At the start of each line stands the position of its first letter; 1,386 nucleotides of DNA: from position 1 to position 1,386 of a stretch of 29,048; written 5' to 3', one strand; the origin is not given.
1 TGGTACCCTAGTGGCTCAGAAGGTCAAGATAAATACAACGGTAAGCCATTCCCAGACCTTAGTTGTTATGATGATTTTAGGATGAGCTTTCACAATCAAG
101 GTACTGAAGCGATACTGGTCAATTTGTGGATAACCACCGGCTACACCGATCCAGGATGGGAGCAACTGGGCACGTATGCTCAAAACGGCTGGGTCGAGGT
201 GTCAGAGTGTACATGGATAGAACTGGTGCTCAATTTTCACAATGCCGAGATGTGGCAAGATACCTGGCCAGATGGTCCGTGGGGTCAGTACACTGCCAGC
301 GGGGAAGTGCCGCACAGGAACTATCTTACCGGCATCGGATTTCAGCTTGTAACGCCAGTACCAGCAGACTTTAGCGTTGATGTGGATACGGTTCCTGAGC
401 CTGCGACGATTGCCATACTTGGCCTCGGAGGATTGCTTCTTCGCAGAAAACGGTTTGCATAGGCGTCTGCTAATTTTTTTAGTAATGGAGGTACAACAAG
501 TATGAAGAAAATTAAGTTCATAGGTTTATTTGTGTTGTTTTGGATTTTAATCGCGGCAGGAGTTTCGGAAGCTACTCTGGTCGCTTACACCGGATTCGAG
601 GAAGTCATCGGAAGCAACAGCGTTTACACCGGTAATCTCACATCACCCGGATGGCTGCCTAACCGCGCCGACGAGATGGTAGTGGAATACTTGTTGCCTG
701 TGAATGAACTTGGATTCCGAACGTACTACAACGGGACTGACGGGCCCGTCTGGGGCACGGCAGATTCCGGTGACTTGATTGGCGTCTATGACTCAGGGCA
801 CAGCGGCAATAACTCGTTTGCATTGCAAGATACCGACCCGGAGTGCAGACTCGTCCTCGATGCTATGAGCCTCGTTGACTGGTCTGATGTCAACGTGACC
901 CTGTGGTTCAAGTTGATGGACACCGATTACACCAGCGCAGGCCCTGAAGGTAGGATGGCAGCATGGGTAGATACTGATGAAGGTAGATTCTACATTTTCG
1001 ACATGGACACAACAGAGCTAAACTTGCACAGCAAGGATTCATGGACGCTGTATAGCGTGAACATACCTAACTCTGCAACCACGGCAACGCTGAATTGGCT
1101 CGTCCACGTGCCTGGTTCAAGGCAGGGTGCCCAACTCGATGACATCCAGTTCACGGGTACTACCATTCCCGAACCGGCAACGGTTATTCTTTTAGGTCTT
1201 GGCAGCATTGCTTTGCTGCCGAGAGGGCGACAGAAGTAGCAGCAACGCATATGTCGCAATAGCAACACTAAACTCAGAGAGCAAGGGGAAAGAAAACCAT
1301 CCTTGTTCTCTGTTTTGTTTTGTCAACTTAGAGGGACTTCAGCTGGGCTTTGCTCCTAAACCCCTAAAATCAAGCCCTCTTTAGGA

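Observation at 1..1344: Bacterial-type PEP-CTERM genes physically linked to an archaeal chromosome segment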

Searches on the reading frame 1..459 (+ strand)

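Call 6: search_protein_families(library=pfam, proteins=[window:1-459:+], max_evalue=0.01)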
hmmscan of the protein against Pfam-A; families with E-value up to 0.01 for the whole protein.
window:1-459:+ (153 aa): 1 family
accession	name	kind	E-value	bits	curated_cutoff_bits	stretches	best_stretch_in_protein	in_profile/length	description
PF07589.16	PEP-CTERM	-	3.9e-05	24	20.7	1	130-150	1-24/24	PEP-CTERM motif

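Call 15: search_protein_families(library=ncbifam, proteins=[window:1-459:+], max_evalue=0.1)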
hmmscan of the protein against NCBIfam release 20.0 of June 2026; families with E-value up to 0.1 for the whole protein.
window:1-459:+ (153 aa): 9 families
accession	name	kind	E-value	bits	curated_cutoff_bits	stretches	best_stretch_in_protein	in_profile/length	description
NF033554.9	floc_PepA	equivalog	2.4e-05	24.3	80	1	122-151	228-259/261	flocculation-associated PEP-CTERM protein PepA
TIGR02595.1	PEP_CTERM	domain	0.00011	22.8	16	1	131-151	1-23/24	PEP-CTERM sorting domain-containing protein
NF038125.1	PEP_CTERM_THxN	subfamily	0.00048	19.8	85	1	119-151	210-245/246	THxN family PEP-CTERM protein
NF038120.1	PEP_CTERM_QFxxD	subfamily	0.00094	19.1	80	1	126-151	188-213/215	NF038120 family PEP-CTERM protein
NF041538.1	PEP_EDSA_1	subfamily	0.0013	18.4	100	1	125-145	277-298/307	EDSAP-1 family PEP-CTERM protein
NF041927.1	Xrt_dep_XDP1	equivalog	0.01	15.9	125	1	129-151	217-241/242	exosortase-dependent surface protein XDP1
NF038129.1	PEP_NF038129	equivalog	0.01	15.7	65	1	117-147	154-187/194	NF038129 family PEP-CTERM protein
NF038118.1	PEP_CTERM_CCXG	equivalog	0.026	14.2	90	1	127-149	172-194/199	CCXG family PEP-CTERM protein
NF033947.0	PEP-cistern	hypoth_equivalog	0.071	12.8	60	0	123-148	165-190/195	cistern family PEP-CTERM protein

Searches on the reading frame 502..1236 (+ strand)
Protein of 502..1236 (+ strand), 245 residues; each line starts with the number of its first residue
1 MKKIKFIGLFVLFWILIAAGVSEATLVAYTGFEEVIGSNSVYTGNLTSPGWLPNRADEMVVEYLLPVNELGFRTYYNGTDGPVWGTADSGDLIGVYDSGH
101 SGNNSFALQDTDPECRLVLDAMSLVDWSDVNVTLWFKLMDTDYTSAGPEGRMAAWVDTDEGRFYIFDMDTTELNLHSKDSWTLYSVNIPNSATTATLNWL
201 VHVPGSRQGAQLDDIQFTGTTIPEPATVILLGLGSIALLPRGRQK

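Call 6: search_protein_families(library=pfam, proteins=[window:502-1236:+], max_evalue=0.01)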
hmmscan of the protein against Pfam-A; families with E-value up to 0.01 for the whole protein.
window:502-1236:+ (245 aa): 1 family
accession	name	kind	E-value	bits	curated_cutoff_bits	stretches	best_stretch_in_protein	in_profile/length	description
PF07589.16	PEP-CTERM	-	0.00054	20.4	20.7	1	221-238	1-19/24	PEP-CTERM motif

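Call 15: search_protein_families(library=ncbifam, proteins=[window:502-1236:+], max_evalue=0.1)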
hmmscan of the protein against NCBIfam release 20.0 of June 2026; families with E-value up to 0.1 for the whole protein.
window:502-1236:+ (245 aa): 5 families
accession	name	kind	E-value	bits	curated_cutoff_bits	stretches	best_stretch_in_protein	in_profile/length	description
NF038120.1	PEP_CTERM_QFxxD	subfamily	0.00077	19.4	80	1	212-243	185-214/215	NF038120 family PEP-CTERM protein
NF033554.9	floc_PepA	equivalog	0.0014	18.5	80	1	215-245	232-260/261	flocculation-associated PEP-CTERM protein PepA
NF038129.1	PEP_NF038129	equivalog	0.0088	15.9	65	1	175-239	117-188/194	NF038129 family PEP-CTERM protein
TIGR02595.1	PEP_CTERM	domain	0.017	16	16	1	222-238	1-17/24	PEP-CTERM sorting domain-containing protein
NF038125.1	PEP_CTERM_THxN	subfamily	0.018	14.6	85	1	218-244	218-245/246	THxN family PEP-CTERM protein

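Call 21: find_homologous_proteins(query=window:502-1236:+, max_evalue=0.001)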
Query window:502-1236:+ (245 aa): 2 proteins with E <= 0.001 among 736 candidates. Only proteins of 134 to 429 residues were searched: fused or split forms outside these lengths cannot appear, so this answer is no evidence that the protein stands alone or is whole; lengths 'longer' or 'shorter' looks for them.
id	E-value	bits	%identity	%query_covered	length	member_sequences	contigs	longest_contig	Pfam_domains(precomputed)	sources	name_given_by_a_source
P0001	6.9e-163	558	100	100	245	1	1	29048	-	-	-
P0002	7.2e-81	290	62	84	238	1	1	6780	-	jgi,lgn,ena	-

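Call 23: find_encoding_contigs(protein=P0002, flank=10000)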
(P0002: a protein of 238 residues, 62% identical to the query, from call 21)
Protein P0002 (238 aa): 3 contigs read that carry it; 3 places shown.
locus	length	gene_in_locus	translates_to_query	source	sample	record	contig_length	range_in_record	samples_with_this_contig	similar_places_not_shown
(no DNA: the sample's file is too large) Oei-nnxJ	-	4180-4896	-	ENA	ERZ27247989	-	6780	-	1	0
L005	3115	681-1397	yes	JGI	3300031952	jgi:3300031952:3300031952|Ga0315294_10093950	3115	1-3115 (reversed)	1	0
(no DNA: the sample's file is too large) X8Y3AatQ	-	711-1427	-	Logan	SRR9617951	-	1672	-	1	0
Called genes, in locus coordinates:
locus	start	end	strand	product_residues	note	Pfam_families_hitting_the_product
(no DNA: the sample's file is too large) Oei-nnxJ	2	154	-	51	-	?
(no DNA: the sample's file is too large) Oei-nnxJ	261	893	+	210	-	PF00056:Ldh_1_N, PF03807:F420_oxidored (faint)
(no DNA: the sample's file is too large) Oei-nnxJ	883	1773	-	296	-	PF01073:3Beta_HSD, PF01370:Epimerase, PF02719:Polysacc_synt_2 (weak), PF04321:RmlD_sub_bind, PF05368:NmrA, PF13460:NAD_binding_10, PF16363:GDP_Man_Dehyd, PF07993:NAD_binding_4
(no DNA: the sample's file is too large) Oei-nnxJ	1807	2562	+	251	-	PF01884:PcrB, PF04131:NanE (faint), PF00478:IMPDH (faint), PF00977:His_biosynth (weak), PF05690:ThiG (weak)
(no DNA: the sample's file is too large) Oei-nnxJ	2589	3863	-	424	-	PF19077:Big_13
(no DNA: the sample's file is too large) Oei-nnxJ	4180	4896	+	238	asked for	-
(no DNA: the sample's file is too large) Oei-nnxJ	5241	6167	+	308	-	-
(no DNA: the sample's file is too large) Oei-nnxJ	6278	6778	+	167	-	?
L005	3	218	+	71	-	?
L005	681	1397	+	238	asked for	-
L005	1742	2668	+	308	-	-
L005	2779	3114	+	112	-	?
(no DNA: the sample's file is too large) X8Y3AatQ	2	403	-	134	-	?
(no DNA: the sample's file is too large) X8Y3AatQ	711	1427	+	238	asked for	-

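Call 59: list_cluster_members(proteins=[P0002, P0123, P0124, P0126, P0131, P0138, P0136, P0137, P0151, P0157])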
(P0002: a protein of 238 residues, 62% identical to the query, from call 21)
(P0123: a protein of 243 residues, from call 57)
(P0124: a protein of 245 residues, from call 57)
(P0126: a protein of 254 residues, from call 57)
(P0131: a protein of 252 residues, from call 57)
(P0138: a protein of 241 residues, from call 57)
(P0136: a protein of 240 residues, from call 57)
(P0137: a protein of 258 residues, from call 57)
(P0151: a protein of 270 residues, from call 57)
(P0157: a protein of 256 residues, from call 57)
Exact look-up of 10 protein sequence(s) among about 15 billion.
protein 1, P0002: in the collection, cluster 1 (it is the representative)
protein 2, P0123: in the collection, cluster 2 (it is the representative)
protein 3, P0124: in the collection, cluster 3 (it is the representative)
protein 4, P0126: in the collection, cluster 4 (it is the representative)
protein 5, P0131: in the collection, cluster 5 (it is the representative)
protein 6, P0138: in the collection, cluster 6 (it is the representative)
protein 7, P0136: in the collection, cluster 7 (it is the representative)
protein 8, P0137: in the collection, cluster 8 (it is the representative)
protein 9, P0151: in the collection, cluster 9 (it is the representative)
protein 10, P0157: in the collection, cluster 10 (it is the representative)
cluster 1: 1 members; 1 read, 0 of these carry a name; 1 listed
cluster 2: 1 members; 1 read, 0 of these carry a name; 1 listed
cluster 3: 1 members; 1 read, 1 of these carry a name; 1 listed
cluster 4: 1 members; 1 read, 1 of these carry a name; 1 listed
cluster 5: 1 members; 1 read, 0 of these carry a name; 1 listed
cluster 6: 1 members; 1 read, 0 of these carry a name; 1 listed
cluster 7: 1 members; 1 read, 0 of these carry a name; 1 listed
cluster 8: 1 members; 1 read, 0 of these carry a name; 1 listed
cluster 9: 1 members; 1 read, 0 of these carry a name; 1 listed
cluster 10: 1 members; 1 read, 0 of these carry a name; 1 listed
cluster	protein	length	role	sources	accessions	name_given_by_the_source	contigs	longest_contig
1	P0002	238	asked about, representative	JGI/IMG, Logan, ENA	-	-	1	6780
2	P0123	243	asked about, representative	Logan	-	-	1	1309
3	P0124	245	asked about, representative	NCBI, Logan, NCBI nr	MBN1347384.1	MAG: PEP-CTERM sorting domain-containing protein [Phycisphaerae bacterium] | PEP-CTERM sorting domain-containing protein [Phycisphaerae bacterium]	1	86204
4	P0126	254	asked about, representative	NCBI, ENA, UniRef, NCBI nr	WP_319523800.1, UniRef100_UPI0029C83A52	VPLPA-CTERM sorting domain-containing protein [uncultured Desulfosarcina sp.] | VPLPA-CTERM sorting domain-containing protein n=1 Tax=uncultured Desulfosarcina sp. ...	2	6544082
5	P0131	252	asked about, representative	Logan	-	-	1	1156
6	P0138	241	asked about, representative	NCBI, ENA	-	-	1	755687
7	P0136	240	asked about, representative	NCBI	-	-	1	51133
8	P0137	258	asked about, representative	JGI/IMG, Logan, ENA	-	-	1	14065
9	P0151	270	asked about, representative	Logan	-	-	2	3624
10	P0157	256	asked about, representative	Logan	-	-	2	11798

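Call 65: find_related_loci(query=A4, collection=genome_contigs, flank=6000)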
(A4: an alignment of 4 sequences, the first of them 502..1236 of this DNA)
Query A4 (245 aa) in genome_contigs; peptide patterns used: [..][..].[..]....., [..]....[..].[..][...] (x = any residue, [..] = any of these).
29 stretches matched a pattern; 1 encode a relative of the query (tblastn E <= 1e-3); 1 distinct loci.
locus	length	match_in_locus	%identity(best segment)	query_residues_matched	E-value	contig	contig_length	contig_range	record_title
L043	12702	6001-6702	37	15-244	4e-41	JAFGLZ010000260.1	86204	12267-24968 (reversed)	MAG: Phycisphaerae bacterium isolate Zod_Metabat.429 k87_14068900, whole genome shotgun sequence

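Call 84: predict_structure(alignment_id=A3)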
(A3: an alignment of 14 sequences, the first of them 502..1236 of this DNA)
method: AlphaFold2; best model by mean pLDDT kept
length: 245 residues; sequences in the alignment: 14
mean_pLDDT: 80.5   pTM: 0.76
mean pLDDT of the five models: 80.5, 78.9, 78.7, 78.5, 78.4
residues with pLDDT >= 90: 100; 70-90: 79; 50-70: 52; < 50: 14
segments of 3 or more residues with pLDDT < 50: 45-49, 82-84, 86-89
pLDDT, mean of each block of 10 residues (from residue 1): 66 67 84 72 49 72 82 81 48 84 88 88 95 94 74 97 96 89 97 97 83 96 70 73 56
secondary structure, 60 per line:
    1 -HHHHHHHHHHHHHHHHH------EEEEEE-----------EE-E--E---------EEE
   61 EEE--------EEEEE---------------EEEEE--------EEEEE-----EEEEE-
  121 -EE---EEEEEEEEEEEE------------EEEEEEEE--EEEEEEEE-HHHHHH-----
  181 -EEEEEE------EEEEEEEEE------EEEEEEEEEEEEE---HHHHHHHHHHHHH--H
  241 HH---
elements in order: H2-18 E25-30 E58-63 E72-76 E92-96 E105-109 E115-119 E127-138 E151-158 E161-168 H170-175 E182-187 E194-202 E209-221 H225-237

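Call 87: fold_search(model_id=the predicted structure, library=pdb)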
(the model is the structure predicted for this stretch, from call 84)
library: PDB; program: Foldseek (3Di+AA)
matches with E <= 10: 500; with E <= 0.001: 249
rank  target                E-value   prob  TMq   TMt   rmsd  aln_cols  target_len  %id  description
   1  8xmz_A                2.0e-06  1.00  0.33  0.53   5.8       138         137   11  Crystal structure of a novel porphyran-binding carbohydrate binding module (released 2024-01-17)
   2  6a98_A                6.2e-06  1.00  0.40  0.47  10.8       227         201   14  Crystal structure of a cyclase from Fischerella sp. TAU (released 2018-12-19)
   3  6a99_A                6.9e-06  1.00  0.40  0.47  10.7       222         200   14  Crystal structure of a Stig cyclases Fisc from Fischerella sp. TAU in complex with (3Z)-3-(1-methyl-2-pyrrolidinyliden (released 2018-12-19)
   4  6a8x_A                7.7e-06  1.00  0.39  0.45  10.9       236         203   13  Crystal structure of a apo form cyclase from Fischerella sp. (released 2018-12-19)
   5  8a28_A                9.1e-06  1.00  0.38  0.25   4.4       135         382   13  Structure of the astacin zymogen of LAST-MAM from Limulus polyphemus (released 2022-10-19)
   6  5yvl_C                1.0e-05  1.00  0.34  0.40  12.3       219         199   11  Crystal structure of a cyclase Hpiu5 from Fischerella sp. ATCC 43239 (released 2018-11-07)
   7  5z53_D                1.0e-05  1.00  0.33  0.39  12.5       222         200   13  Crystal structure of a cyclase Filc from Fischerella sp. in complex with cyclo-L-Arg-D-Pro (released 2018-12-19)
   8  8ic1_A                1.1e-05  1.00  0.35  0.19  15.2       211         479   13  endo-alpha-D-arabinanase EndoMA1 D51N mutant from Microbacterium arabinogalactanolyticum in complex with arabinooligos (released 2023-08-16)
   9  6a9f_A                1.2e-05  1.00  0.37  0.43  11.1       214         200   14  Crystal structure of a cyclase from Fischerella sp. TAU in complex with 4-(1H-Indol-3-yl)butan-2-one (released 2018-12-19)
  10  5wpp_A                1.3e-05  1.00  0.35  0.41  12.9       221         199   10  Crystal structure HpiC1 W73M/K132M (released 2018-03-07)
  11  5yvp_A                1.3e-05  1.00  0.34  0.40  12.7       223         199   11  Crystal structure of an apo form cyclase Filc1 from Fischerella sp. TAU (released 2018-11-07)
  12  6a99_D                1.3e-05  1.00  0.40  0.47  10.8       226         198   14  Crystal structure of a Stig cyclases Fisc from Fischerella sp. TAU in complex with (3Z)-3-(1-methyl-2-pyrrolidinyliden (released 2018-12-19)
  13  3czu_A                1.3e-05  1.00  0.38  0.51   8.5       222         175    4  Crystal structure of the human ephrin A2- ephrin A1 complex (released 2008-08-12)
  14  3nru_D                1.3e-05  1.00  0.40  0.57   8.6       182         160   11  Ligand binding domain of EPHA7 (released 2010-12-08)
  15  4xup_C                1.3e-05  1.00  0.34  0.48   9.8       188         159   12  Structure of the N-terminal CBM22-1-CBM22-2 tandem domain from Paenibacillus barcinonensis Xyn10C (released 2015-06-03)
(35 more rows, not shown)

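Call 104: search_protein_families(library=pfam, proteins=[L005:1742-2668:+, L005:2779-3114:+], max_evalue=0.01)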
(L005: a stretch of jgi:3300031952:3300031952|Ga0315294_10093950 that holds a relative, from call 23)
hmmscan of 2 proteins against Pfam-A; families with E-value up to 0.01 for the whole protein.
L005:1742-2668:+ (308 aa): 0 families

L005:2779-3114:+ (112 aa): 1 family
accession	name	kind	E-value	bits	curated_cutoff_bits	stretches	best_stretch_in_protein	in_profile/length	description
PF25670.1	Phage_tail_C_2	-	0.0077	16.7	27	0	62-106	22-64/133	Phage tail protein C-terminal domain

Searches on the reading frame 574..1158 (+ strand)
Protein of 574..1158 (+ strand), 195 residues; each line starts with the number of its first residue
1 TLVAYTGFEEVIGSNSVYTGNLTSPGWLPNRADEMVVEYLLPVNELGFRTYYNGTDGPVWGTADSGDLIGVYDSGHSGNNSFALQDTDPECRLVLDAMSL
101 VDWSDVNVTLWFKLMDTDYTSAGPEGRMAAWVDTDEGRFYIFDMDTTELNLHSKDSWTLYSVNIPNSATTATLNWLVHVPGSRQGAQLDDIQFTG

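Call 57: search_protein_representatives(alignment_id=A2)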
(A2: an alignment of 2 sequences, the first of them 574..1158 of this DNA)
Query: 2 sequences, 196 profile positions. Proteins with E-value up to 0.001 (for the whole library): 77; up to 1e-10: 15; up to 1e-30: 3. The best 77 are listed.
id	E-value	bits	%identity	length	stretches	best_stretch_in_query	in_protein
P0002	1.6e-115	400.5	-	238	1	1-195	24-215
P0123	1.4e-36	142.8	-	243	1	2-194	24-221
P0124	2.8e-35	138.6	-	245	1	2-196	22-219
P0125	1.9e-27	113.0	-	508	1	3-196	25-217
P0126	6.4e-23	98.3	-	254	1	2-194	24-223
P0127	4.6e-17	79.1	-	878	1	3-193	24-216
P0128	6.7e-17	78.6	-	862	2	3-196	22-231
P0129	4.4e-16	75.9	-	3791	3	77-190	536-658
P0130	2.0e-14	70.6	-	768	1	2-196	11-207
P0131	2.1e-14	70.5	-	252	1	2-196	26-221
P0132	6.5e-14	68.9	-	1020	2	3-194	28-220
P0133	6.1e-13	65.7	-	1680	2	2-147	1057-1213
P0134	7.7e-13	65.4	-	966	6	43-87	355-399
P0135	4.2e-11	59.7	-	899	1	3-194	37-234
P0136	4.3e-11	59.7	-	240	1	43-166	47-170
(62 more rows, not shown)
